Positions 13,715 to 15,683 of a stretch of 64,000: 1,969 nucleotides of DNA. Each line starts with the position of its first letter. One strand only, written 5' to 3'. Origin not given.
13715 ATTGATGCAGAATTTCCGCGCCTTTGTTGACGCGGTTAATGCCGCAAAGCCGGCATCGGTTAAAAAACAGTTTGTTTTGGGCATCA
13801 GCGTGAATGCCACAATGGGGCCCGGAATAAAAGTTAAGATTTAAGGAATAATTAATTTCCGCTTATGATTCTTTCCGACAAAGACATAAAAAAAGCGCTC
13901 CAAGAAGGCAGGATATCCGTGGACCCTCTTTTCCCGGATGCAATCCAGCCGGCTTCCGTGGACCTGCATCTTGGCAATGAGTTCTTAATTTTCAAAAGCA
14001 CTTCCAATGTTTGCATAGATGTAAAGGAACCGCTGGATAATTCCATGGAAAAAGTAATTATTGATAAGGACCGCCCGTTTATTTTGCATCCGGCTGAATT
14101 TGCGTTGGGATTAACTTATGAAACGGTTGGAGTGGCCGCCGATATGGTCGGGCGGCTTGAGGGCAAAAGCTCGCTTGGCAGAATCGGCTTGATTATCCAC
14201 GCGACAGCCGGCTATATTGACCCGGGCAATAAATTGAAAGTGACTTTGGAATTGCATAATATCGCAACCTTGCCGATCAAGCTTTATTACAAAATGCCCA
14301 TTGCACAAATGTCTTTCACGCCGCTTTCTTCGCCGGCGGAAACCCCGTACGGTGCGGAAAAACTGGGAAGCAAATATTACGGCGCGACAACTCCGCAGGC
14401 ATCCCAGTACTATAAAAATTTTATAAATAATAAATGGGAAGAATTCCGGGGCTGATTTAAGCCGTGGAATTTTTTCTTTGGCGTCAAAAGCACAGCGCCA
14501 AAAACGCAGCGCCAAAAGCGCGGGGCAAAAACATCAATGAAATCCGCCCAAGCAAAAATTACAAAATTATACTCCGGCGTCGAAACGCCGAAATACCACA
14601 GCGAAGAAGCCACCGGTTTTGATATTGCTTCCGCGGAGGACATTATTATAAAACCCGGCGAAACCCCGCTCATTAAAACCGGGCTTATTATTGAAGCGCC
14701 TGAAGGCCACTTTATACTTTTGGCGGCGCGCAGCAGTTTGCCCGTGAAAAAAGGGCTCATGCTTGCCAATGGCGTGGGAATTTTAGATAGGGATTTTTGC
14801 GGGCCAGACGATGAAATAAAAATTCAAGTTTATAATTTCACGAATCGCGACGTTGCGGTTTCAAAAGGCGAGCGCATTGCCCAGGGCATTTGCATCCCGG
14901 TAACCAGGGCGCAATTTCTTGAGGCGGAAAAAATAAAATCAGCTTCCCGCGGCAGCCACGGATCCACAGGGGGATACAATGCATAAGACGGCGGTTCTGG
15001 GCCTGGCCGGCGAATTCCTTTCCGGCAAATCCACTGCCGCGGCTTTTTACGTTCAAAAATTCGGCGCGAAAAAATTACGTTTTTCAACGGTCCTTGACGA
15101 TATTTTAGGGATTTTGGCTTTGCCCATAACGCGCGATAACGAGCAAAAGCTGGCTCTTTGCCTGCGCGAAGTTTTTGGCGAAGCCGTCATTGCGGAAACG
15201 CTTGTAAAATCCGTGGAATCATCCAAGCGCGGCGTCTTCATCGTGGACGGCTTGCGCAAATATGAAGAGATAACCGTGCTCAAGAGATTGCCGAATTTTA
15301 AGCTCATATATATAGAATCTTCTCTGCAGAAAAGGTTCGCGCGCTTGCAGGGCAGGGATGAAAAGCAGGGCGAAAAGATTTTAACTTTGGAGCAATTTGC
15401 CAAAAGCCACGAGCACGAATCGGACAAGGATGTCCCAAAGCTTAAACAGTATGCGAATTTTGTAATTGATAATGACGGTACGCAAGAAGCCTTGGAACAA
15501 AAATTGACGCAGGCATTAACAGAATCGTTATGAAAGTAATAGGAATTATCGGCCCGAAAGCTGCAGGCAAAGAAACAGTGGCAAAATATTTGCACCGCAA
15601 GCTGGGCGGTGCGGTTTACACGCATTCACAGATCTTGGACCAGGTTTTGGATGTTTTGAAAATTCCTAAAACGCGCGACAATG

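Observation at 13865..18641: Complete dTTP-synthesis operon with two tandem paralogous phage-T4-Dnk-like dNMP kinases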

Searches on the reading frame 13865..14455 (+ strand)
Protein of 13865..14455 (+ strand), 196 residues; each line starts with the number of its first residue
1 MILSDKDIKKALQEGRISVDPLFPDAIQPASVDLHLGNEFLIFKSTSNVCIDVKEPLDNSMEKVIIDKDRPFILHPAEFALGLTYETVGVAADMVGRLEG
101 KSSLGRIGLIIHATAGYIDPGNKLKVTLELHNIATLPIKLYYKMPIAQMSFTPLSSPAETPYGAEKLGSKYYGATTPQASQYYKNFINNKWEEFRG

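Call 3: search_protein_families(library=pfam, proteins=[window:13865-14455:+], max_evalue=0.1)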
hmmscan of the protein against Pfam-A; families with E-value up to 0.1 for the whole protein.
window:13865-14455:+ (196 aa): 3 families
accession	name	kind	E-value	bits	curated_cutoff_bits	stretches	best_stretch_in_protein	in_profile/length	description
PF22769.1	DCD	-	5.5e-41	140.6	27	1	2-152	1-151/153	dCTP deaminase-like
PF06559.16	DCD_N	-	4.2e-06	27.2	21.4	1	2-111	4-115/164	2'-deoxycytidine 5'-triphosphate deaminase (DCD) N-terminal domain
PF22569.1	DCD_C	-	0.005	16.6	22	1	58-173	64-183/192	2'-deoxycytidine 5'-triphosphate deaminase (DCD), C-terminal domain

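Call 4: search_protein_families(library=ncbifam, proteins=[window:13865-14455:+], max_evalue=0.1)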
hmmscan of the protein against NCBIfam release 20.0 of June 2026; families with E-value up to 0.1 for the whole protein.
window:13865-14455:+ (196 aa): 5 families
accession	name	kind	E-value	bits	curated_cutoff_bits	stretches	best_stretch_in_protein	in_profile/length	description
TIGR02274.1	dCTP_deam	equivalog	4.6e-56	189.3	92.8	1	2-181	1-179/180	dCTP deaminase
NF005734.0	PRK07559.1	equivalog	5e-07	28.8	283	1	2-110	11-121/368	2'-deoxycytidine 5'-triphosphate deaminase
NF002598.0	PRK02253.1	equivalog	0.0013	18.3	130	1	19-160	22-156/167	deoxyuridine 5'-triphosphate nucleotidohydrolase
NF001862.0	PRK00601.1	equivalog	0.003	17.2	103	1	69-155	37-124/150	dUTP diphosphatase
TIGR00576.1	dut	superfamily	0.0033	17.1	102.55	1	86-156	47-118/143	dUTP diphosphatase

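Call 87: search_protein_families(library=padloc, proteins=[window:13865-14455:+], max_evalue=0.01)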
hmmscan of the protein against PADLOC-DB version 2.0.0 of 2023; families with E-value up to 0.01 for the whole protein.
window:13865-14455:+ (196 aa): 0 families

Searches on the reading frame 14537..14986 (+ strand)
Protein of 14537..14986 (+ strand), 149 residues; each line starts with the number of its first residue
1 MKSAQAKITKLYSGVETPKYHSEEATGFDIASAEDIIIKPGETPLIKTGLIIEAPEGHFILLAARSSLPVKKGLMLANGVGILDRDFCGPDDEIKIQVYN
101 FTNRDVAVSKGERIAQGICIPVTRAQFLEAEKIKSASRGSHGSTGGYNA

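Call 3: search_protein_families(library=pfam, proteins=[window:14537-14986:+], max_evalue=0.1)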
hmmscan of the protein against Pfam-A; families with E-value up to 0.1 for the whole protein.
window:14537-14986:+ (149 aa): 3 families
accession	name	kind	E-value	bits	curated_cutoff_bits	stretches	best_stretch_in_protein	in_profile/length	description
PF00692.24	dUTPase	-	3e-25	88.9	22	1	16-143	4-125/129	dUTPase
PF22769.1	DCD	-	3.1e-06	27.8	27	1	29-116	64-147/153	dCTP deaminase-like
PF05784.16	Herpes_UL82_83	-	0.00048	19.5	27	1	31-112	14-94/345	Betaherpesvirus UL82/83 protein N terminus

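Call 4: search_protein_families(library=ncbifam, proteins=[window:14537-14986:+], max_evalue=0.1)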
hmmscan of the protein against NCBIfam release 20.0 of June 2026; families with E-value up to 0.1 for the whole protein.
window:14537-14986:+ (149 aa): 4 families
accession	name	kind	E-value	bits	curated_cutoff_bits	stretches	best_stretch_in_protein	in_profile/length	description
TIGR00576.1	dut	superfamily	3.1e-34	117.7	102.55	1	7-145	3-142/143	dUTP diphosphatase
NF001862.0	PRK00601.1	equivalog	3e-31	108.1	103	1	5-145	7-148/150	dUTP diphosphatase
NF010561.0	PRK13956.1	equivalog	1.3e-22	80.2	223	1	17-144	18-145/147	dUTP diphosphatase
TIGR02274.1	dCTP_deam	equivalog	1.7e-07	31.1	92.8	1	20-118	56-150/180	dCTP deaminase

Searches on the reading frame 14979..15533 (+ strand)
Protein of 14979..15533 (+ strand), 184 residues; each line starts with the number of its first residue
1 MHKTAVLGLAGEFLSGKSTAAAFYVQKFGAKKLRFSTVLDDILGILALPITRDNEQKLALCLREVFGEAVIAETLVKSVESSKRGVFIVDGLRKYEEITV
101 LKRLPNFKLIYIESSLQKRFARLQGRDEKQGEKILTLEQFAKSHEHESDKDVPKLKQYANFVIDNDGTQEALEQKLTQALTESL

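Call 3: search_protein_families(library=pfam, proteins=[window:14979-15533:+], max_evalue=0.1)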
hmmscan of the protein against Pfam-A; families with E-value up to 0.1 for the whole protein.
window:14979-15533:+ (184 aa): 4 families
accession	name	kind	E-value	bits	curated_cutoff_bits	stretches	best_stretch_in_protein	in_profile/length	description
PF13207.12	AAA_17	-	0.00011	22.9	27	1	15-134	6-129/136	AAA domain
PF13238.12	AAA_18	-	0.00081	20.3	29.4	1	10-132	4-117/128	AAA domain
PF01121.26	CoaE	-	0.024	14.8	27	0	6-30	2-25/180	Dephospho-CoA kinase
PF13671.12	AAA_33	-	0.036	14.8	27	0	15-141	10-134/143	AAA domain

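Call 4: search_protein_families(library=ncbifam, proteins=[window:14979-15533:+], max_evalue=0.1)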
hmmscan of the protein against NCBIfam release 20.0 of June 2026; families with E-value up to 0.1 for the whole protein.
window:14979-15533:+ (184 aa): 5 families
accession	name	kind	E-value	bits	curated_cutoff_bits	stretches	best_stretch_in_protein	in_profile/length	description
NF006226.0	PRK08356.1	equivalog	4.9e-18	65.6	189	1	5-182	6-192/195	hypothetical protein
NF041025.1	antiphage_deaminase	equivalog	7.9e-08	31.6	400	1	80-178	102-204/437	anti-phage dCTP deaminase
TIGR00235.1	udk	equivalog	3.6e-06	26.8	220.3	1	78-171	100-193/207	uridine kinase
NF004018.0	PRK05480.1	equivalog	1.9e-05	24.2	180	1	78-177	100-199/210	uridine kinase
NF006743.0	PRK09270.1-2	equivalog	0.0052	15.9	227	0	4-29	28-53/217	nucleoside/nucleotide kinase family protein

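Call 5: search_solved_structures(query=window:14979-15533:+, max_evalue=10, show_alignments=2)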
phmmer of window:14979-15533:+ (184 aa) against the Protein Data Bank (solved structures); distinct sequences matched with E-value up to 10: 3.
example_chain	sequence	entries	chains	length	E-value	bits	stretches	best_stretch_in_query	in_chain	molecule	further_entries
3lw7_A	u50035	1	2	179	8.4e-08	35.6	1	11-176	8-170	Adenylate kinase related protein (AdkA-like)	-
3h0k_A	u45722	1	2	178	8.9e-08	35.5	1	11-176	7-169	UPF0200 protein SSO1041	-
7fch_A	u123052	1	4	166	0.19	14.9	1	36-90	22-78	Interleukin-18 receptor accessory protein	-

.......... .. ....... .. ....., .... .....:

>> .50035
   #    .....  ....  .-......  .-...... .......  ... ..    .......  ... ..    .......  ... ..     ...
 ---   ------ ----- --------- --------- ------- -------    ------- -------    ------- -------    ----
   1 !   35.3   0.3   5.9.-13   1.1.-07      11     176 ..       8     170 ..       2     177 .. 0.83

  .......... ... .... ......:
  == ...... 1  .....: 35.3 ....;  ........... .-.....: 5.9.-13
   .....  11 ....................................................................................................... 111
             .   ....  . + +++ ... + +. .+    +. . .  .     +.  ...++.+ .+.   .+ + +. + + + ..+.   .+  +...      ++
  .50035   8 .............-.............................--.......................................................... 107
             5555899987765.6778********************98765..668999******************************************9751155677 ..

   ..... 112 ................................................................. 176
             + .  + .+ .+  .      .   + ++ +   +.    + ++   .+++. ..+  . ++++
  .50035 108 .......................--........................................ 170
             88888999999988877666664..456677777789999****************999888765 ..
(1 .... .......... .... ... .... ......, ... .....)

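Call 8: find_homologous_proteins(query=window:14979-15533:+, max_evalue=0.001)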
Query window:14979-15533:+ (184 aa): 6 proteins with E <= 0.001 among 208 candidates.
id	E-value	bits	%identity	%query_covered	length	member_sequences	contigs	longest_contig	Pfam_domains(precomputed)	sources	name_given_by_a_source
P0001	7.6e-111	385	100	100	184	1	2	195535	-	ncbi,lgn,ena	-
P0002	7.9e-80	285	71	100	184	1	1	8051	-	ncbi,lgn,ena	-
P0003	4.8e-76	272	69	100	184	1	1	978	-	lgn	-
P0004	1.5e-71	258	66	100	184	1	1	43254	-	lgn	-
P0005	2.1e-44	169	49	94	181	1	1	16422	PF13207.13,PF13238.13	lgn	-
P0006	2.6e-36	143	40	95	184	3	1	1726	PF13207.13,PF13238.13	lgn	-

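Call 26: predict_structure(alignment_id=A3)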
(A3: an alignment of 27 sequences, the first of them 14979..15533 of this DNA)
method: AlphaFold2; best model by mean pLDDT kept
length: 184 residues; sequences in the alignment: 27
mean_pLDDT: 90.3   pTM: 0.85
mean pLDDT of the five models: 90.3, 89.1, 88.4, 88.4, 87.9
residues with pLDDT >= 90: 142; 70-90: 27; 50-70: 13; < 50: 2
segments of 3 or more residues with pLDDT < 50: none
pLDDT, mean of each block of 10 residues (from residue 1): 86 94 97 94 95 91 93 93 91 93 95 94 73 74 72 94 97 97 92
secondary structure, 60 per line:
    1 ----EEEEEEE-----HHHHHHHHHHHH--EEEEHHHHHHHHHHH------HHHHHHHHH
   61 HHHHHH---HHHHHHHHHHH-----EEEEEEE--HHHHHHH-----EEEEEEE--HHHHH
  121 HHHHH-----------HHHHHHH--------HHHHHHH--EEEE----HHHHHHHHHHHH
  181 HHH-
elements in order: E5-11 H17-28 E31-34 H35-45 H52-66 H70-80 E86-92 H95-101 E107-113 H116-125 H137-143 H152-158 E161-164 H169-183

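Call 31: search_protein_families(library=phrogs, proteins=[window:14979-15533:+], max_evalue=0.01)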
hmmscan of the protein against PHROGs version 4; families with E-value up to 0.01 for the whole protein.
window:14979-15533:+ (184 aa): 4 families
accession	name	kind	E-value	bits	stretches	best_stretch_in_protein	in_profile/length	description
phrog_139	-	other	3.4e-13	50.7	1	1-181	80-261/342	deoxynucleoside monophosphate kinase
phrog_10255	-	other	0.00026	21.8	1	4-172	4-182/230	kinase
phrog_1815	-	other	0.00034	21.9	1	102-178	110-176/197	guanylate kinase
phrog_9198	-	unknown function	0.0026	17.5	1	75-177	131-235/531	-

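Call 52: list_cluster_members(proteins=[P0001, P0007, P0017, P0019, P0021, P0024, P0002])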
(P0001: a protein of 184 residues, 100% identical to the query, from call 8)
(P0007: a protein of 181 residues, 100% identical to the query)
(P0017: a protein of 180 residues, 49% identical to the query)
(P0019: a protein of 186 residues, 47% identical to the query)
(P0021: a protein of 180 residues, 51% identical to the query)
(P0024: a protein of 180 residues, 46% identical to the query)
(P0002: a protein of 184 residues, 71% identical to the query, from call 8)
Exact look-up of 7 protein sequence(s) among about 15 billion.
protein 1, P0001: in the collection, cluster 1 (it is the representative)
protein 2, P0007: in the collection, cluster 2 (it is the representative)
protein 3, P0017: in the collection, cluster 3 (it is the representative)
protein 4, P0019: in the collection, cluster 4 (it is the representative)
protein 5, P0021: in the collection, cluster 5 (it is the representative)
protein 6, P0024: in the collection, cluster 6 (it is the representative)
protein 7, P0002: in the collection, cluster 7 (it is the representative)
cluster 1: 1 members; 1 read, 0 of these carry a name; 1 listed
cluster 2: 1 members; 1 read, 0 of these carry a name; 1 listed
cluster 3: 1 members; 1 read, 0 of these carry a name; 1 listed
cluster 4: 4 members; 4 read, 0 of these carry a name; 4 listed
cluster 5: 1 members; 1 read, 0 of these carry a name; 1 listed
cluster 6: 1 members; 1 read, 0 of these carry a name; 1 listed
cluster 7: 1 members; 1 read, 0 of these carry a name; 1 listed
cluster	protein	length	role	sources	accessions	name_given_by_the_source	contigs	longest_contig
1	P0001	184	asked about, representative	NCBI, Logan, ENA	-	-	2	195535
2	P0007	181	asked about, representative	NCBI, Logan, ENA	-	-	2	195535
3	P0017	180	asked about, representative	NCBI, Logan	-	-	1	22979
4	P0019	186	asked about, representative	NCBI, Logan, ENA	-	-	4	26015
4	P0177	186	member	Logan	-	-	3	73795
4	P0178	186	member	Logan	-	-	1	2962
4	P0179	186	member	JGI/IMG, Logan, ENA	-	-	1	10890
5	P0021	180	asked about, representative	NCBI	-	-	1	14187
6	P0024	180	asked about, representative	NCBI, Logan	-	-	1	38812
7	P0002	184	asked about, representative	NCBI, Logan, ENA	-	-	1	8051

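Call 62: fold_search(model_id=the predicted structure, library=pdb)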
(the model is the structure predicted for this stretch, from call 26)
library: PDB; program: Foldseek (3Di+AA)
matches with E <= 10: 1620; with E <= 0.001: 473
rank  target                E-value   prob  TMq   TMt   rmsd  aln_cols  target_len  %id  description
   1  3lw7_A                8.7e-11  1.00  0.76  0.82   3.0       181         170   23  The Crystal Structure of an Adenylate kinase-related protein bound to AMP from sulfolobus solfataricus to 2.3A (released 2010-03-09)
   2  3lw7_B                1.7e-10  1.00  0.74  0.79   3.4       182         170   24  The Crystal Structure of an Adenylate kinase-related protein bound to AMP from sulfolobus solfataricus to 2.3A (released 2010-03-09)
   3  3h0k_A                1.1e-09  1.00  0.74  0.79   3.6       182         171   22  Crystal structure of an adenylated kinase related protein from sulfolobus solfataricus to 3.25a (released 2009-04-21)
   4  3h0k_B                3.1e-09  1.00  0.74  0.79   3.4       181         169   24  Crystal structure of an adenylated kinase related protein from sulfolobus solfataricus to 3.25a (released 2009-04-21)
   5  2c95_B                2.2e-08  1.00  0.61  0.58   5.7       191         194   19  Structure of adenylate kinase 1 in complex with P1,P4-di(adenosine) tetraphosphate (released 2007-02-20)
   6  2bwj_B                2.3e-08  1.00  0.67  0.64   5.1       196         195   19  Structure of adenylate kinase 5 (released 2005-07-21)
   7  2bwj_E                4.6e-08  1.00  0.68  0.67   5.3       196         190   18  Structure of adenylate kinase 5 (released 2005-07-21)
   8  5ycb_A                4.6e-08  1.00  0.63  0.62   5.9       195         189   16  Crystal structure of notothenia coriiceps adenylate kinase variant (released 2018-09-12)
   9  5ycf_A                5.2e-08  1.00  0.63  0.62   5.8       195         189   16  Crystal structure of Xiphophorus maculatus adenylate kinase (released 2018-09-12)
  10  5xru_A                5.9e-08  1.00  0.61  0.61   5.5       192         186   18  Crystal structure of Notothenia coriiceps adenylate kinase variant (released 2018-06-13)
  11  1z83_A                6.7e-08  1.00  0.60  0.57   6.1       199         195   19  Crystal structure of human AK1A in complex with AP5A (released 2005-04-26)
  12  1uky                  7.6e-08  1.00  0.63  0.60   6.1       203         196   16  SUBSTRATE SPECIFICITY AND ASSEMBLY OF CATALYTIC CENTER DERIVED FROM TWO STRUCTURES OF LIGATED URIDYLATE KINASE (released 1995-01-26)
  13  2bwj_C                8.1e-08  1.00  0.68  0.65   5.1       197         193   19  Structure of adenylate kinase 5 (released 2005-07-21)
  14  5ycc_A                8.1e-08  1.00  0.61  0.60   5.9       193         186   17  Crystal structure of Notothenia coriiceps adenylate kinase variant (released 2018-09-12)
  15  2bwj_F                9.2e-08  1.00  0.66  0.63   5.2       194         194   19  Structure of adenylate kinase 5 (released 2005-07-21)
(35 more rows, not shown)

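Call 86: find_related_loci(query=window:14979-15533:+, collection=viral_contigs, flank=5000)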
Query window:14979-15533:+ (184 aa) in viral_contigs; peptide patterns used: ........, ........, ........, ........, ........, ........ (x = any residue, [..] = any of these).
15 stretches matched a pattern, but none encodes a relative of the query by tblastn (E <= 1e-3).

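Call 87: search_protein_families(library=padloc, proteins=[window:14979-15533:+], max_evalue=0.01)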
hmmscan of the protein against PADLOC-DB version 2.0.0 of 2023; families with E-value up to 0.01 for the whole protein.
window:14979-15533:+ (184 aa): 1 family
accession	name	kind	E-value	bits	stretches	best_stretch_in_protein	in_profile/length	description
PDLC02373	dCTPase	-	1.8e-11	41.6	1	5-176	155-326/630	-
